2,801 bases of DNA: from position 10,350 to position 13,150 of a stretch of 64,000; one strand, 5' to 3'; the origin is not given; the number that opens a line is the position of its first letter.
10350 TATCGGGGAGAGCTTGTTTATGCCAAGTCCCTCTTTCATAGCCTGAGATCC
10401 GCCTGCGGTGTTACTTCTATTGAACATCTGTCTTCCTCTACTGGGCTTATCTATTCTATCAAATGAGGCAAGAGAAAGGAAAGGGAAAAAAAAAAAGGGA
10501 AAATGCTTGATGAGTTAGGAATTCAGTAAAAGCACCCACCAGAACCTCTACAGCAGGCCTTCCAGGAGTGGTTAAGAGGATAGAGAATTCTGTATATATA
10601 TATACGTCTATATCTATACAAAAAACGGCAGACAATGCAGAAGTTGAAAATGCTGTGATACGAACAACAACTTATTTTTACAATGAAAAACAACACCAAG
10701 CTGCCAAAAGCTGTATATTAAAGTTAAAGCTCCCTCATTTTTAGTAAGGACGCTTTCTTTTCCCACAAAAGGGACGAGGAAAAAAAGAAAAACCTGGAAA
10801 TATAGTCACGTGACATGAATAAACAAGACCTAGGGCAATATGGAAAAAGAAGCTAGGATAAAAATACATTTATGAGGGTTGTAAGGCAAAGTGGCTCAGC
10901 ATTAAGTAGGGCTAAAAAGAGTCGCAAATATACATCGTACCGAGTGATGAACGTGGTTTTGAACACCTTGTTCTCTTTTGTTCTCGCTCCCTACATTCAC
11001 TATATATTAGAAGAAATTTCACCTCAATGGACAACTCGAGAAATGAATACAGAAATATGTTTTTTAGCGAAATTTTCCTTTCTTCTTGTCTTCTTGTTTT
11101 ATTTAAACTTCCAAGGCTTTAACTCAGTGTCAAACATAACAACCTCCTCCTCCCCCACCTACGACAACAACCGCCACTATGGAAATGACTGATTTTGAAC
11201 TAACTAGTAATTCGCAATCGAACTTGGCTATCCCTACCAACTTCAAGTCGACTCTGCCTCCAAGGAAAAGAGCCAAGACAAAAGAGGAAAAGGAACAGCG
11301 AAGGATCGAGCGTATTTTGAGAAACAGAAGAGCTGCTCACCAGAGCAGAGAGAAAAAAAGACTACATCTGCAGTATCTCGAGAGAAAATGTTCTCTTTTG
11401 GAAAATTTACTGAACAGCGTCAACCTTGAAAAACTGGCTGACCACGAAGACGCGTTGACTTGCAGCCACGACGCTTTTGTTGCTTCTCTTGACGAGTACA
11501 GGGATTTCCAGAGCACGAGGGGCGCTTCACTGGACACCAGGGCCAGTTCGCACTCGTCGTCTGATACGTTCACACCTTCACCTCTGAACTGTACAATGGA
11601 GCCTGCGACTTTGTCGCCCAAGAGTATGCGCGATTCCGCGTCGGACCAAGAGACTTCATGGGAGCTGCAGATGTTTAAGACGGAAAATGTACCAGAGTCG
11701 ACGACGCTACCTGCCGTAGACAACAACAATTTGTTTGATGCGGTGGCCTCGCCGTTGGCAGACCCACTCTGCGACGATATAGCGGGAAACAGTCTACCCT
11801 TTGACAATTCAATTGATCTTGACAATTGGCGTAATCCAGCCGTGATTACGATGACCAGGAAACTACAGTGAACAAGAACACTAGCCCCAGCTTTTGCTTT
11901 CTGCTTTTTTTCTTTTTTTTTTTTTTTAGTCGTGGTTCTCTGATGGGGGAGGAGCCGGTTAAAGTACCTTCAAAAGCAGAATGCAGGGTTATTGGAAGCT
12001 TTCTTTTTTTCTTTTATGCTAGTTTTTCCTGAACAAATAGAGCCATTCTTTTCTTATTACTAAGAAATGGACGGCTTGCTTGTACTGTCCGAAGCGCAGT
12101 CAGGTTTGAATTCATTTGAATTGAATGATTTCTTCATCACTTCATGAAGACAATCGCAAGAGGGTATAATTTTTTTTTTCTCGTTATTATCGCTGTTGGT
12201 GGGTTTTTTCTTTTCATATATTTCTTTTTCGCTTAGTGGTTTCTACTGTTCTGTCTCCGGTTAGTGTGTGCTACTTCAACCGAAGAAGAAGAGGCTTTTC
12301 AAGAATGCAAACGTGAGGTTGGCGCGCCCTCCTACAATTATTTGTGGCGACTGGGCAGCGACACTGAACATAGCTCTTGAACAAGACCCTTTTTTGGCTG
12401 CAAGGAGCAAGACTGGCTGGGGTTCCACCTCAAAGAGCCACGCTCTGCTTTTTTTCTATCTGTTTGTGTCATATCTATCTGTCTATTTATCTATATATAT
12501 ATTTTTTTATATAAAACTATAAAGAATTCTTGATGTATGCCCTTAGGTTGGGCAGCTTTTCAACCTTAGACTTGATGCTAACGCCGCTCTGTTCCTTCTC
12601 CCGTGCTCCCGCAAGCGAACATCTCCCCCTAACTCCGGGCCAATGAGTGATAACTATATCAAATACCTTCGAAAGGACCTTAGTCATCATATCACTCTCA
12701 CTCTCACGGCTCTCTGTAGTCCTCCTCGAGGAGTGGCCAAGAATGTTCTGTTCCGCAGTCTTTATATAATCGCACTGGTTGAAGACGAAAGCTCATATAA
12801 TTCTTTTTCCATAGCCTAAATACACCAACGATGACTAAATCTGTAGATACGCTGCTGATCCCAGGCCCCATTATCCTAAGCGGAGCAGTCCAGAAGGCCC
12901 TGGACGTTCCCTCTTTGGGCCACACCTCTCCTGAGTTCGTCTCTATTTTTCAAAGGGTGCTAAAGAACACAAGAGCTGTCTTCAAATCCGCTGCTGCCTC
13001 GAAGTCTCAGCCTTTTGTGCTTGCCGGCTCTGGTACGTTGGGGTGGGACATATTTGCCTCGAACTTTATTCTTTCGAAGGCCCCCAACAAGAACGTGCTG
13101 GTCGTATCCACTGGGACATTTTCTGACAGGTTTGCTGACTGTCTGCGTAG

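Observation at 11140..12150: HAC1 locus carries the full set of unconventional-splicing and translational-attenuation signals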

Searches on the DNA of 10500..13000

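Call 5: search_rna_families(source=window, start=10500, end=13000, threshold=evalue, max_evalue=1, show_alignments=3)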
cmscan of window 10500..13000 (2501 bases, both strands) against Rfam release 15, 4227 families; matches with E-value up to 1: 1.
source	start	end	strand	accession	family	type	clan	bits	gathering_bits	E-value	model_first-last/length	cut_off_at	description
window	12645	12697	-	RF01299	SNORD2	Gene; snRNA; snoRNA; CD-box;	CL00072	21.6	37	0.6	1-69/69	no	Small nucleolar RNA SNORD2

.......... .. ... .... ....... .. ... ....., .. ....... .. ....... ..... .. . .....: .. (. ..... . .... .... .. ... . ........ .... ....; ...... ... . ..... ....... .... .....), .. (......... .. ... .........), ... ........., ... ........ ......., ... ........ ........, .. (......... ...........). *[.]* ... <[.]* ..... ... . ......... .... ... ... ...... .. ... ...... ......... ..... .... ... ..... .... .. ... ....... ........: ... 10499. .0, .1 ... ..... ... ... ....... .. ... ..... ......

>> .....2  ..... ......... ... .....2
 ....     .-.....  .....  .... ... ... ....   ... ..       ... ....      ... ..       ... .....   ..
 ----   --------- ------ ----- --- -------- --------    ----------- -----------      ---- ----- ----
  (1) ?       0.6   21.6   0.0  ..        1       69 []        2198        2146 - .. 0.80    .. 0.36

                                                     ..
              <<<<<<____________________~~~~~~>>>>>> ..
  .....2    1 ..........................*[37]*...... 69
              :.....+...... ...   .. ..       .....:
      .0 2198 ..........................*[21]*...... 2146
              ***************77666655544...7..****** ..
